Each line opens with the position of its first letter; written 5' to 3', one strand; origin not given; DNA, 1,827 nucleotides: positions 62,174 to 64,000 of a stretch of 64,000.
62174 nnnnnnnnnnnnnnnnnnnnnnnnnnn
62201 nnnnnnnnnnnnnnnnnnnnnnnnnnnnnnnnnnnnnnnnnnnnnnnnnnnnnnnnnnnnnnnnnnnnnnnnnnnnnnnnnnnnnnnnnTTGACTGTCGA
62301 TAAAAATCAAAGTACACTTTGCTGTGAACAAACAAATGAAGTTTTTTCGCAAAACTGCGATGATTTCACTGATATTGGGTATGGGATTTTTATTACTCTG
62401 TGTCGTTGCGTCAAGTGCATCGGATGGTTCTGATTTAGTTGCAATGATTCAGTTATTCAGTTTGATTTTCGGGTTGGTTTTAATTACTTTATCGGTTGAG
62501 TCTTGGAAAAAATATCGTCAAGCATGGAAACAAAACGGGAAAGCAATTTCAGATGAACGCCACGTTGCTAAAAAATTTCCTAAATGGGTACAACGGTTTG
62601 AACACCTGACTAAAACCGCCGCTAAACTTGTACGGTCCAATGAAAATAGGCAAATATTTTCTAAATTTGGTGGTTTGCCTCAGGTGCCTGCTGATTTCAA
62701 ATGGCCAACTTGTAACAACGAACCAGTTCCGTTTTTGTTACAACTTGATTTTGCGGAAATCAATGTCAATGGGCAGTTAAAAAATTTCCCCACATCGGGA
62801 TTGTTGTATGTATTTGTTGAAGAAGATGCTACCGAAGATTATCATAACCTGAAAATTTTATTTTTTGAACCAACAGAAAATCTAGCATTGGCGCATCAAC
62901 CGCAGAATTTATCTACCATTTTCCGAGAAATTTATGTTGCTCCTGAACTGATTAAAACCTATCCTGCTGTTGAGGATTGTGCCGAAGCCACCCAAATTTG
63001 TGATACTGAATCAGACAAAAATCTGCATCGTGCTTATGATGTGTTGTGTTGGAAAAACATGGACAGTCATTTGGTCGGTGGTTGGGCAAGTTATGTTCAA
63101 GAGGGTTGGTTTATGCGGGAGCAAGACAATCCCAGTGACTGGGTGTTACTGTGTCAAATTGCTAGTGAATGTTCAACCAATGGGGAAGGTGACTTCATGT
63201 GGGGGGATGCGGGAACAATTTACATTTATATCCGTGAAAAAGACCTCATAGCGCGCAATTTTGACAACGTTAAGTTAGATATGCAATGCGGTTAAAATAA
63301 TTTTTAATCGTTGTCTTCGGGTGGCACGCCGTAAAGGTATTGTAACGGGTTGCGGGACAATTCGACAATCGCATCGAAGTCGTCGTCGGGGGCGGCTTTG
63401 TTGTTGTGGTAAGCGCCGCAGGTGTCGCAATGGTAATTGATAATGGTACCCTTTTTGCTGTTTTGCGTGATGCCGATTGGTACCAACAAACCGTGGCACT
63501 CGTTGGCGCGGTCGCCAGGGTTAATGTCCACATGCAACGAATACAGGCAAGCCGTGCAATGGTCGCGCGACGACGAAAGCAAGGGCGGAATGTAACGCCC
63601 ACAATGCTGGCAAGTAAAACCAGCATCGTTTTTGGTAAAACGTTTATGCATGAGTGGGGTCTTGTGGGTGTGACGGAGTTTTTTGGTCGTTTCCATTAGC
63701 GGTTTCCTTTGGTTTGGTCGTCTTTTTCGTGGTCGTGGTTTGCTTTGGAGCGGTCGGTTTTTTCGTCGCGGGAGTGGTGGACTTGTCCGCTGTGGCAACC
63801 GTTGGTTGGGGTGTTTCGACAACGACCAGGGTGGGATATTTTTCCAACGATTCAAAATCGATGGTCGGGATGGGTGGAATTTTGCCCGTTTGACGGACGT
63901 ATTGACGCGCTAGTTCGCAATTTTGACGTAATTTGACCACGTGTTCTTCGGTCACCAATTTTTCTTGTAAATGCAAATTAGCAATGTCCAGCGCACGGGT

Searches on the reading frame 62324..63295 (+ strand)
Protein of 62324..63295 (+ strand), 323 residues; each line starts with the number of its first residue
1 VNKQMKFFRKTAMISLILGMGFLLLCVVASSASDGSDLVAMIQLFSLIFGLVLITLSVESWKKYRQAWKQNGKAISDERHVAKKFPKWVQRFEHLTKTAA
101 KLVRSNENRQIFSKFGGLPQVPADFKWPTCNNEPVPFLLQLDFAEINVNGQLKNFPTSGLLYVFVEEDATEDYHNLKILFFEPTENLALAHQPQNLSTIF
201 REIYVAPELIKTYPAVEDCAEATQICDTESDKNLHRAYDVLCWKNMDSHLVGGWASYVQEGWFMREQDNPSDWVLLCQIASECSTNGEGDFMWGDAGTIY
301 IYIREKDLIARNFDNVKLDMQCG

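Call 24: search_protein_families(library=pfam, proteins=[window:62324-63295:+], max_evalue=0.001)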
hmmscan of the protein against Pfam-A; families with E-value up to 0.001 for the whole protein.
window:62324-63295:+ (323 aa): 1 family
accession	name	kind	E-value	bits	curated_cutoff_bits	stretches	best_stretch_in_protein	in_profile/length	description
PF09234.15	DUF1963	-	1.7e-36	127.1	23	1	113-322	1-216/216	Domain of unknown function (DUF1963)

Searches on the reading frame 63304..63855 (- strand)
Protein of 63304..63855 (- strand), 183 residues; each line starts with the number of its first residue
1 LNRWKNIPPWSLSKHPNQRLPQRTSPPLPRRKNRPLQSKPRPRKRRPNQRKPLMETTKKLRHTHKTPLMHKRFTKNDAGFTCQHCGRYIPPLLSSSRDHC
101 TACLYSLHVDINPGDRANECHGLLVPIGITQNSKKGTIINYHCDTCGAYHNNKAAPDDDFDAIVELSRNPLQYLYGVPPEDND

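Call 24: search_protein_families(library=pfam, proteins=[window:63304-63855:-], max_evalue=0.001)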
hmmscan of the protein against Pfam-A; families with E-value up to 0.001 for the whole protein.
window:63304-63855:- (183 aa): 1 family
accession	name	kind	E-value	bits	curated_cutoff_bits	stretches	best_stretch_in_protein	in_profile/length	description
PF12647.12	RNHCP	-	8e-26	90.3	24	1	79-162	3-88/90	RNHCP domain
